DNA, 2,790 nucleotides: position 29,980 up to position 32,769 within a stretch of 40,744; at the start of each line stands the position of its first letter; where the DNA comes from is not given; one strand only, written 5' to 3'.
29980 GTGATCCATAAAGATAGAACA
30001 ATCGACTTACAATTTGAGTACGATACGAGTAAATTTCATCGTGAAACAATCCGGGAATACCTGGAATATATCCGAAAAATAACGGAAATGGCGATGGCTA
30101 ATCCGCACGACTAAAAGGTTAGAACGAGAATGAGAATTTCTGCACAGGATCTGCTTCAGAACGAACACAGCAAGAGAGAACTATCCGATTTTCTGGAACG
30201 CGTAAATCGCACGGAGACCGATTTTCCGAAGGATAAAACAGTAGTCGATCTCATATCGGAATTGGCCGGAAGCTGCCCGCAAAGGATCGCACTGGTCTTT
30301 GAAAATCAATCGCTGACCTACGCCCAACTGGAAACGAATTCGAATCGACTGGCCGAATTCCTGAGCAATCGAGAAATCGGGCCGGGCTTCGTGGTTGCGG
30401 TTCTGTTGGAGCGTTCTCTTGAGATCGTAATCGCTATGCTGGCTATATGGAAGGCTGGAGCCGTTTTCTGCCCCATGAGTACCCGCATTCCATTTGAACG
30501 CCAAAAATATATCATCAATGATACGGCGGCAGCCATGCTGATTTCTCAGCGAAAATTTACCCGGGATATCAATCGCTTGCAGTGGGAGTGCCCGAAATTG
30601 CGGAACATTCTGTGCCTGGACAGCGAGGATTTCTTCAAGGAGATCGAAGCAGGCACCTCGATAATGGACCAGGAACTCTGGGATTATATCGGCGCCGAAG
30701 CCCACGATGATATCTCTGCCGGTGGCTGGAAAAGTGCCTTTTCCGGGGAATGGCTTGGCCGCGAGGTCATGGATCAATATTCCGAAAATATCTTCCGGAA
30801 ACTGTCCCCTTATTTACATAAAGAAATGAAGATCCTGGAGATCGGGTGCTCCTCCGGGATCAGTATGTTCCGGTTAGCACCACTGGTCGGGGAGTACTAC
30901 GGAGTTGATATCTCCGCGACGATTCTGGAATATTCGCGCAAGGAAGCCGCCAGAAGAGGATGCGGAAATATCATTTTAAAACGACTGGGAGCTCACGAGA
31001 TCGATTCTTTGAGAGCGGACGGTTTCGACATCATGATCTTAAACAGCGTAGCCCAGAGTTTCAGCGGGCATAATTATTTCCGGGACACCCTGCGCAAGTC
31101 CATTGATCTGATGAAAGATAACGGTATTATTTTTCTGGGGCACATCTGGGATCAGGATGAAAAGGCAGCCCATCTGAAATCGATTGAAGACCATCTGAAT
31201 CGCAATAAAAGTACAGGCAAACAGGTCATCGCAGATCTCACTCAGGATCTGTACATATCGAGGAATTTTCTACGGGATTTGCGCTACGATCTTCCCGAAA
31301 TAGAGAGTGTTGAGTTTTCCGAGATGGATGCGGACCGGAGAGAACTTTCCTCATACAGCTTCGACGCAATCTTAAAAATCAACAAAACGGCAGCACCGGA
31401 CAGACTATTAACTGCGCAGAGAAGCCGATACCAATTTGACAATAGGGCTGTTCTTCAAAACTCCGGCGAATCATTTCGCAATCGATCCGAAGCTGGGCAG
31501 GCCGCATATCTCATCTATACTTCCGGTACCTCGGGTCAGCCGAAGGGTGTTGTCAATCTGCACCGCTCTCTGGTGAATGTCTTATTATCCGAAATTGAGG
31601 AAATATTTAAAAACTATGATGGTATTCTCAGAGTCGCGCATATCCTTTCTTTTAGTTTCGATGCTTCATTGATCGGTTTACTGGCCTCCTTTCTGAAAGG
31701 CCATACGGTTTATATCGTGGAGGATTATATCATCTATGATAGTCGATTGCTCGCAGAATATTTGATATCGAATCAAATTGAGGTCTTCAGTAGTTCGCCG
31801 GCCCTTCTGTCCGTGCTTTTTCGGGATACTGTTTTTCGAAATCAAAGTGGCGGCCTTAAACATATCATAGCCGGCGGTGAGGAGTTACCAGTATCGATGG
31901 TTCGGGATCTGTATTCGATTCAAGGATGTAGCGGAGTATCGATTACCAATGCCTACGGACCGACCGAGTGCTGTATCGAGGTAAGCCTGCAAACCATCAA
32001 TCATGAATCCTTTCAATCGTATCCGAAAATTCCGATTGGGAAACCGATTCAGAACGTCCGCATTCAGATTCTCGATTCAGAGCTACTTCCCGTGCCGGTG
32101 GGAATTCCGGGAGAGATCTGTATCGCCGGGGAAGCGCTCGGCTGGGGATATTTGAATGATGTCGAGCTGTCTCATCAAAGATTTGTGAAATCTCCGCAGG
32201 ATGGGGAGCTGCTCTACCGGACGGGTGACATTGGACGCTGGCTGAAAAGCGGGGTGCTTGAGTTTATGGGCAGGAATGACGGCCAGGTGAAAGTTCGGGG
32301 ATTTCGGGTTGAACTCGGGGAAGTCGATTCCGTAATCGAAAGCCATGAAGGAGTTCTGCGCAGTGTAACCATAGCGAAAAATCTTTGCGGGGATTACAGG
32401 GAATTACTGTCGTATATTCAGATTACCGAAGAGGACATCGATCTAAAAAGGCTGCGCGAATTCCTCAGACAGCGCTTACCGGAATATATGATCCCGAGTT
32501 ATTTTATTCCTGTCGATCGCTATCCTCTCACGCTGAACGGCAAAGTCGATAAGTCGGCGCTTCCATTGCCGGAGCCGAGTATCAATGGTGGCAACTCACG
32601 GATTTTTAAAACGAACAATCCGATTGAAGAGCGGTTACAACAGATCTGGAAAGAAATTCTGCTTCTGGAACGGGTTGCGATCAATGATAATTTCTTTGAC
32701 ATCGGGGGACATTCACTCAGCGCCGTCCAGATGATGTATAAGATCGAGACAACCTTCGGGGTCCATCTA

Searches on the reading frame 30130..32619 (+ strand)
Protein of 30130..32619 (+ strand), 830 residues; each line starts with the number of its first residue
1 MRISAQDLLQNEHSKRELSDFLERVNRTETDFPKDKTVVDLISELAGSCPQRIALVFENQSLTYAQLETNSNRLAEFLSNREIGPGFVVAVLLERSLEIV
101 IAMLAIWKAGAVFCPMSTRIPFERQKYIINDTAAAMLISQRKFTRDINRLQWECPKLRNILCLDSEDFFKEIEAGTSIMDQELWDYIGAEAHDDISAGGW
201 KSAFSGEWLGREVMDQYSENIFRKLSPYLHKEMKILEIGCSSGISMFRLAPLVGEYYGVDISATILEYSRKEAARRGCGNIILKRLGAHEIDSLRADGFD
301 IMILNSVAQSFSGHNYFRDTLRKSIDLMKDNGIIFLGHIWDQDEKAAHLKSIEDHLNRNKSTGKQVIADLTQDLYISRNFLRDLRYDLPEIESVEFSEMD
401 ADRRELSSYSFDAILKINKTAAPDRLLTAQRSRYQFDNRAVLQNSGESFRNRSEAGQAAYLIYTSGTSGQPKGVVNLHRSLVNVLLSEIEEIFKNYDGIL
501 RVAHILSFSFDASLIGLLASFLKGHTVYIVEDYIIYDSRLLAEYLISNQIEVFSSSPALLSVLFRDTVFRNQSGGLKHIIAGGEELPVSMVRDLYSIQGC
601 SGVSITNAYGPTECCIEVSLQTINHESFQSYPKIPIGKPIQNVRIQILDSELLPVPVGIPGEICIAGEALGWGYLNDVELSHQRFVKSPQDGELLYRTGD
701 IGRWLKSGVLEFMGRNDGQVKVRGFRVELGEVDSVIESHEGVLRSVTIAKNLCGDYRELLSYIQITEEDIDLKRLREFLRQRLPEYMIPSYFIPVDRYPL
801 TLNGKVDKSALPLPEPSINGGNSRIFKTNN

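Call 33: search_dna_similar(query=window:30130-32619:+, collection=plasmids, mode=protein, max_rows=30, max_evalue=1e-20)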
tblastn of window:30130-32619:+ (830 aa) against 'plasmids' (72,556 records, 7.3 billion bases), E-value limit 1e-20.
In 4 record(s) the limit of 40 matching pieces per record was reached: places in those records are undercounted.
Records with a match: 1762; places in all: 8079; records where one place covers at least 80% of the query: 8.
Best place of each record, by identity: <60% 1762.
By first word of the organism name: Streptomyces 243; Bacillus 183; Salmonella 180; Rhizobium 164; Ralstonia 134; Burkholderia 67; Phaeobacter 51; Sinorhizobium 49; Pseudosulfitobacter 45; Clostridium 40; and 148 more.
By predicted mobility (MOB-suite, as given by PLSDB): non-mobilizable 981; conjugative 452; mobilizable 329.
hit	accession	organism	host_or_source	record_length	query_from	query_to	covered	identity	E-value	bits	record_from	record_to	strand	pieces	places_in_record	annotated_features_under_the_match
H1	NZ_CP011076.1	Brevibacillus laterosporus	Oryza sativa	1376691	19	811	96%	36.4%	5e-172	558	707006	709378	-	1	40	none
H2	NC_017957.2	Tistrella mobilis KA081020-065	-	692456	18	817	96%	32.6%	1e-126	427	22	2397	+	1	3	AMP-binding protein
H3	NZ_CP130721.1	Streptomyces sp. NBC_01296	-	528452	24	811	95%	29.4%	2e-88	315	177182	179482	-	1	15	amino acid adenylation domain-containing protein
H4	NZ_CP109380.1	Streptomyces sp. NBC_01546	-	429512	24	811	95%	29.4%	5e-87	310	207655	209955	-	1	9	amino acid adenylation domain-containing protein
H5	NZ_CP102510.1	Streptomyces sp. NBC_00162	bacterial isolate,soil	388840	24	811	95%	29.4%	5e-87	310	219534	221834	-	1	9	amino acid adenylation domain-containing protein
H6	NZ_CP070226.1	Sandaracinus amylolyticus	soil sample,soil sample collection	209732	53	823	93%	29.6%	3e-92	326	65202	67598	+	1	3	non-ribosomal peptide synthetase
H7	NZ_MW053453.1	Sandaracinus sp.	-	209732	53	823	93%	29.6%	3e-92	326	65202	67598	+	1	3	non-ribosomal peptide synthetase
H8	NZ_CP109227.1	Streptomyces albidoflavus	-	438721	26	811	95%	28.8%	2e-86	309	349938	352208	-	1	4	amino acid adenylation domain-containing protein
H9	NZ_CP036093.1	Bacillus toyonensis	cell culture,soil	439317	8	821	65%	36.0%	5e-60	340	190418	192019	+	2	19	non-ribosomal peptide synthase/polyketide synthase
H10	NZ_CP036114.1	Bacillus toyonensis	-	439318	8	821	65%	36.0%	5e-60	340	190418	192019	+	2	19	non-ribosomal peptide synthase/polyketide synthase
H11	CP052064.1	Bacillus thuringiensis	soil sample,soil sample from Harissa ...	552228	8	821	65%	35.9%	9e-60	340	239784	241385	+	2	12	non-ribosomal peptide synthase/polyketide synthase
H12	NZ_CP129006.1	Bacillus cereus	cattle,Isolated from the spleen of ...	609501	8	818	64%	36.1%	3e-60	342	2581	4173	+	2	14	non-ribosomal peptide synthetase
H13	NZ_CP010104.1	Francisella tularensis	Microbial isolate,water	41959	18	812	61%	37.3%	8e-65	358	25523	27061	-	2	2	non-ribosomal peptide synthetase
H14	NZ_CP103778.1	Bacillus toyonensis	cell culture,Commercial plant nursery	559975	8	821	61%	36.3%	1e-60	342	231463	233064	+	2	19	non-ribosomal peptide synthase/polyketide synthase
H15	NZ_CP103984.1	Cysteiniphilum sp. QT6929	Homo sapiens,pus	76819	2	812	63%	35.2%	2e-54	323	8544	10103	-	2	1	non-ribosomal peptide synthetase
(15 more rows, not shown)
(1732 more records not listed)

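Call 34: get_annotated_region(hit=H2, flank=4000)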
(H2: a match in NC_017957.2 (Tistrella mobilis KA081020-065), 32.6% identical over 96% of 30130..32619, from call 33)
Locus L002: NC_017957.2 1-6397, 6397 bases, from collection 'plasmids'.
description: Tistrella mobilis KA081020-065 plasmid pTM1, complete sequence
organism: Tistrella mobilis KA081020-065 (NCBI taxid 1110502)
taxonomy: Bacteria; Pseudomonadota; Alphaproteobacteria; Geminicoccales; Geminicoccaceae; Tistrella; Tistrella mobilis; Tistrella mobilis KA081020-065
host: -; source: -; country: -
typing (MOB-suite, as given by PLSDB): non-mobilizable; replicon rep_cluster_140
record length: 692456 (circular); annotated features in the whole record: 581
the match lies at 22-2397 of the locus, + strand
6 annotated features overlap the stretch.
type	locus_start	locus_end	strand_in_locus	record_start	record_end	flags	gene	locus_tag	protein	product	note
CDS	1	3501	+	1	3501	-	-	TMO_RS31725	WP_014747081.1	AMP-binding protein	-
CDS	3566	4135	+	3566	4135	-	-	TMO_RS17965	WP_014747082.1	hypothetical protein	-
CDS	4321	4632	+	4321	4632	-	-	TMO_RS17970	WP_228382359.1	antitoxin of toxin-antitoxin stability system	-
CDS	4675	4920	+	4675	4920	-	-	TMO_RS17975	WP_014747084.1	type II toxin-antitoxin system ParD family antitoxin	GO:0051983 - regulation of chromosome segregation [Evidence IEA]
CDS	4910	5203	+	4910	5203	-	-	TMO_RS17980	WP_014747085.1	type II toxin-antitoxin system RelE/ParE family toxin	GO:0030541 - plasmid partitioning [Evidence IEA]; GO:0051290 - protein heterotetramerization [Evidence IEA]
CDS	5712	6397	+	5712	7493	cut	-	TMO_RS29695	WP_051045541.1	methyltransferase domain-containing protein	-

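Call 36: get_annotated_region(hit=H3, flank=6000)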
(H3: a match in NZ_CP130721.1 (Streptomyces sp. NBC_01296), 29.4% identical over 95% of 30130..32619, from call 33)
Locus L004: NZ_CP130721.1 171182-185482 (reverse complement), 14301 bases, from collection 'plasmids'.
description: Streptomyces sp. NBC_01296 plasmid unnamed1, complete sequence
organism: Streptomyces sp. NBC_01296 (NCBI taxid 2903816)
taxonomy: Bacteria; Actinomycetota; Actinomycetes; Kitasatosporales; Streptomycetaceae; Streptomyces; Streptomyces sp. NBC 01296
host: -; source: -; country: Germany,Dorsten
typing (MOB-suite, as given by PLSDB): non-mobilizable
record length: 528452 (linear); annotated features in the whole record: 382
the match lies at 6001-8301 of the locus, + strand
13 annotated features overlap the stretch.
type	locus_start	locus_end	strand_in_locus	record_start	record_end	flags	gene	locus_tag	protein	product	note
CDS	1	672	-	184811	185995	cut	-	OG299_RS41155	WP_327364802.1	cytochrome P450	-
CDS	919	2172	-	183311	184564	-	ccrA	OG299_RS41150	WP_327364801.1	crotonyl-CoA carboxylase/reductase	-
CDS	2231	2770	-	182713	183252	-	-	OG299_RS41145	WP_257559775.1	winged helix-turn-helix domain-containing protein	GO:0000160 - phosphorelay signal transduction system [Evidence IEA]; GO:0006355 - regulation of DNA-templated ...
CDS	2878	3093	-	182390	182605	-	-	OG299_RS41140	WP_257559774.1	MbtH family protein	-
CDS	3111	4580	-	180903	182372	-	-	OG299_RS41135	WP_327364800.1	methyltransferase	-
CDS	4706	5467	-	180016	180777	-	-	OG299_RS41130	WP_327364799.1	alpha/beta fold hydrolase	-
CDS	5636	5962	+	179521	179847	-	-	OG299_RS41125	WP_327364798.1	acyl carrier protein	-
CDS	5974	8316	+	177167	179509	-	-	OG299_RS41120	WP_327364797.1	amino acid adenylation domain-containing protein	-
CDS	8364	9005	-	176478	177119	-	-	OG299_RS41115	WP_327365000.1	DUF4097 family beta strand repeat-containing protein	-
CDS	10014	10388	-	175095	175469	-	-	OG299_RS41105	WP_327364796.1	acyl-CoA carboxylase epsilon subunit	-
CDS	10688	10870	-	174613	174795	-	-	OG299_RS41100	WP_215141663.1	DUF5302 domain-containing protein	-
CDS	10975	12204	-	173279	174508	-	-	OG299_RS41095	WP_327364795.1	MFS transporter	GO:0055085 - transmembrane transport [Evidence IEA]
CDS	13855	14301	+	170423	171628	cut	-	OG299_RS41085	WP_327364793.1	cytochrome P450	-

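Call 37: get_annotated_region(hit=H8, flank=6000)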
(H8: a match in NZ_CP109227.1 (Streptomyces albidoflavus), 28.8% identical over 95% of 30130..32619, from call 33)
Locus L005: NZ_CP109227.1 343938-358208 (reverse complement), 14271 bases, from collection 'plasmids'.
description: Streptomyces albidoflavus strain NBC 01671 plasmid unnamed1, complete sequence
organism: Streptomyces albidoflavus (NCBI taxid 1886)
taxonomy: Bacteria; Actinomycetota; Actinomycetes; Kitasatosporales; Streptomycetaceae; Streptomyces; Streptomyces albidoflavus
host: -; source: -; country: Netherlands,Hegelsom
typing (MOB-suite, as given by PLSDB): non-mobilizable; replicon rep_cluster_1910,rep_cluster_43
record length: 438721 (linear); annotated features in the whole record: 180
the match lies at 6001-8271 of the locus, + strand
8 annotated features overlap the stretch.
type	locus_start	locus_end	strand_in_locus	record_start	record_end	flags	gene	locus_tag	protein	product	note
CDS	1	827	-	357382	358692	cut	-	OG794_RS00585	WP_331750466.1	acyltransferase domain-containing protein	-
CDS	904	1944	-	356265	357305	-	-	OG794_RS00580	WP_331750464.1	polyprenyl synthetase family protein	GO:0008299 - isoprenoid biosynthetic process [Evidence IEA]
CDS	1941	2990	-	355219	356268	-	-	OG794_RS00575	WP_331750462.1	terpene cyclase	-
CDS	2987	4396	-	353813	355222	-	-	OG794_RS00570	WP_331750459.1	cytochrome P450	-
CDS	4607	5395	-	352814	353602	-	-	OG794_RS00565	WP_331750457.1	alpha/beta fold hydrolase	-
CDS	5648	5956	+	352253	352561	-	-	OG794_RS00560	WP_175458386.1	acyl carrier protein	-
CDS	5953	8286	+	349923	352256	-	-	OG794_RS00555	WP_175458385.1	amino acid adenylation domain-containing protein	-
CDS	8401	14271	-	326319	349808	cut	-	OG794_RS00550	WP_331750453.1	amino acid adenylation domain-containing protein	-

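Call 38: get_annotated_region(hit=H1, flank=6000)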
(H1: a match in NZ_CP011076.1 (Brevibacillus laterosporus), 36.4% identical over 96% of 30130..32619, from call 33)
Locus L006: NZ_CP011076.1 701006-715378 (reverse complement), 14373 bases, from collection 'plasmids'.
description: Brevibacillus laterosporus strain B9 plasmid unnamed2, complete sequence
organism: Brevibacillus laterosporus (NCBI taxid 1465)
taxonomy: Bacteria; Bacillota; Bacilli; Bacillales; Paenibacillaceae; Brevibacillus; Brevibacillus laterosporus
host: -; source: Oryza sativa; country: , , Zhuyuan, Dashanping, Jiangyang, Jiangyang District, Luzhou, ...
typing (MOB-suite, as given by PLSDB): non-mobilizable
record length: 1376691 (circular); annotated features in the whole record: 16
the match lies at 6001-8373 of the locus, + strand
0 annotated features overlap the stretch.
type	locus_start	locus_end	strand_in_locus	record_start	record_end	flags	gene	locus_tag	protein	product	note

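Call 39: get_annotated_region(hit=H6, flank=6000)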
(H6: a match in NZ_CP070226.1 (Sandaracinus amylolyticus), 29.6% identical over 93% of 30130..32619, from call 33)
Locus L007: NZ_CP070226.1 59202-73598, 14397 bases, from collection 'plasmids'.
description: Sandaracinus amylolyticus strain MSr10575 plasmid pSa001, complete sequence
organism: Sandaracinus amylolyticus (NCBI taxid 927083)
taxonomy: Bacteria; Myxococcota; ; Polyangiales; Sandaracinaceae; Sandaracinus; Sandaracinus amylolyticus
host: -; source: soil sample,soil sample collection; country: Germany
typing (MOB-suite, as given by PLSDB): non-mobilizable
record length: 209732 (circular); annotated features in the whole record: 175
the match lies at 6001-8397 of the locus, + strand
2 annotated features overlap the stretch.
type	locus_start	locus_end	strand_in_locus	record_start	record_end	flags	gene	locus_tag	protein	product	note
CDS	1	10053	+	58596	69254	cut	-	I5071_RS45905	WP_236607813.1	non-ribosomal peptide synthetase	-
CDS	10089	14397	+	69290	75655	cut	-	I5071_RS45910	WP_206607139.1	non-ribosomal peptide synthetase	-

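Call 77: predict_structure(alignment_id=A1)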
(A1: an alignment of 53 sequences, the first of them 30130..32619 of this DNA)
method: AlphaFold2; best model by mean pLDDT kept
length: 830 residues; sequences in the alignment: 53
mean_pLDDT: 87.5   pTM: 0.89
mean pLDDT of the five models: 87.5, 87.4, 86.1, 85.6, 84.5
residues with pLDDT >= 90: 476; 70-90: 297; 50-70: 34; < 50: 23
segments of 3 or more residues with pLDDT < 50: 1-9, 817-830
pLDDT, mean of each block of 10 residues (from residue 1): 45 81 89 93 94 95 97 98 96 95 98 94 94 97 95 96 96 83 86 81 81 86 94 94 88 96 91 94 94 95 92 95 97 95 91 79 66 91 93 88 68 96 72 96 95 94 76 91 83 73 77 83 91 88 91 87 85 82 87 89 90 80 91 91 93 92 93 91 90 91 94 84 80 89 91 80 84 87 89 91 87 64 33
secondary structure, 60 per line:
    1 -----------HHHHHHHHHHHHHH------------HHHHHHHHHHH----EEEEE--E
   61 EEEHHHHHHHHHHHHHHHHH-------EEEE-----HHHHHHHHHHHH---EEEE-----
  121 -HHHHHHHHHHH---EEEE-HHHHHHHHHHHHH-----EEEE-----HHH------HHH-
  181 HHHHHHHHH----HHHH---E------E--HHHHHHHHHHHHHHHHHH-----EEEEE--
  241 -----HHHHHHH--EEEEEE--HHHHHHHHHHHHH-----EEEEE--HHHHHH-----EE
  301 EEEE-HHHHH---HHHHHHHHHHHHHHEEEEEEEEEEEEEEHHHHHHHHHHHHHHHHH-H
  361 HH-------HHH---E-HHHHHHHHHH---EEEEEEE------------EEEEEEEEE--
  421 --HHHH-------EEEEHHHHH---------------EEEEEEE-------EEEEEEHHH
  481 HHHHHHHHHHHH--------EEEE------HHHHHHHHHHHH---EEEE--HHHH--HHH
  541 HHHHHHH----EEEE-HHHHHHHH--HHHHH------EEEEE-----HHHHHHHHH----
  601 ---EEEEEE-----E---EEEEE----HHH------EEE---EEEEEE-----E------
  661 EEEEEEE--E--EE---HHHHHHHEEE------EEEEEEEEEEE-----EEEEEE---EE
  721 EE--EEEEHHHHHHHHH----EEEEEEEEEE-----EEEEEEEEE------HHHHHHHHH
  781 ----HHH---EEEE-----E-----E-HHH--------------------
elements in order (helices of 4 or more, strands of 3 or more residues): H12-25 H38-48 E53-57 E60-63 H64-80 E88-91 H97-108 E112-115 H122-132 E136-139 H141-153 E159-162 H181-189 H194-197 H211-228 E234-238 H246-252 E255-260 H263-275 E281-285 H288-293 E299-304 H306-310 H314-327 E328-341 H342-358 H378-387 E391-397 E410-418 H423-426 E434-437 H438-442 E458-464 E472-477 H478-492 E501-504 H511-522 E526-529 H532-535 H538-547 E552-555 H557-564 H567-571 E578-582 H588-596 E604-609 E619-623 E637-639 E643-648 E661-667 H678-684 E685-687 E694-704 E710-715 E719-722 E725-728 H729-737 E742-751 E757-765 H772-780 E791-794

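Call 79: fold_search(model_id=the predicted structure, library=pdb)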
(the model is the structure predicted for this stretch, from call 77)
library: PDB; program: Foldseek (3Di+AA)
matches with E <= 10: 1995; with E <= 0.001: 1490
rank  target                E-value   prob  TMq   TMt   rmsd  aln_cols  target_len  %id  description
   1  1amu_A                1.2e-46  1.00  0.46  0.74  12.6       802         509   22  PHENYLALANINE ACTIVATING DOMAIN OF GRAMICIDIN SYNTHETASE 1 IN A COMPLEX WITH AMP AND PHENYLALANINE (released 1998-07-01)
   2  1amu_B                1.7e-46  1.00  0.47  0.75  12.0       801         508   22  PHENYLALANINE ACTIVATING DOMAIN OF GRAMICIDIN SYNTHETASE 1 IN A COMPLEX WITH AMP AND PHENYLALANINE (released 1998-07-01)
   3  5t3d                  1.7e-45  1.00  0.57  0.45   6.2       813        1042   21  Crystal structure of holo-EntF a nonribosomal peptide synthetase in the thioester-forming conformation (released 2016-09-21)
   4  5ja2_A                5.8e-45  1.00  0.56  0.38  10.6       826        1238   20  EntF, a Terminal Nonribosomal Peptide Synthetase Module Bound to the non-Native MbtH-Like Protein PA2412 (released 2016-09-14)
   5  6mg0_B                6.1e-45  1.00  0.52  0.26  10.4       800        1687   22  Crystal structure of a 5-domain construct of LgrA in the thiolation state (released 2019-11-20)
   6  8hlk                  1.2e-44  1.00  0.46  0.42  14.5       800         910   23  Structure of McyB-C1A1 complexed with L-Leu and AMP (released 2023-12-13)
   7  5es8_B                1.3e-44  1.00  0.53  0.57  10.4       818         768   22  Crystal structure of the initiation module of LgrA in the thiolation state (released 2016-01-20)
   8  4d56                  2.6e-44  1.00  0.53  0.90   8.1       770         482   22  Understanding bi-specificity of A-domains (released 2015-07-01)
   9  5es8_A                2.8e-44  1.00  0.53  0.57  10.6       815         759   22  Crystal structure of the initiation module of LgrA in the thiolation state (released 2016-01-20)
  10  6mg0_A                5.8e-44  1.00  0.53  0.26  10.4       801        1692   22  Crystal structure of a 5-domain construct of LgrA in the thiolation state (released 2019-11-20)
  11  4d4i                  6.4e-44  1.00  0.52  0.89   9.9       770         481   22  Understanding bi-specificity of A-domains (released 2015-07-01)
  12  6p1j_B                8.5e-44  1.00  0.47  0.41  14.0       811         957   22  The structure of condensation and adenylation domains of teixobactin-producing nonribosomal peptide synthetase Txo2 se (released 2019-05-29)
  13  6p1j_A                1.0e-43  1.00  0.47  0.41  13.5       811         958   22  The structure of condensation and adenylation domains of teixobactin-producing nonribosomal peptide synthetase Txo2 se (released 2019-05-29)
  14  5u89_A                1.6e-43  1.00  0.47  0.38   8.5       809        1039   21  Crystal structure of a cross-module fragment from the dimodular NRPS DhbF (released 2017-05-10)
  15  4d4g                  2.0e-43  1.00  0.52  0.88   9.9       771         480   22  Understanding bi-specificity of A-domains (released 2015-07-01)
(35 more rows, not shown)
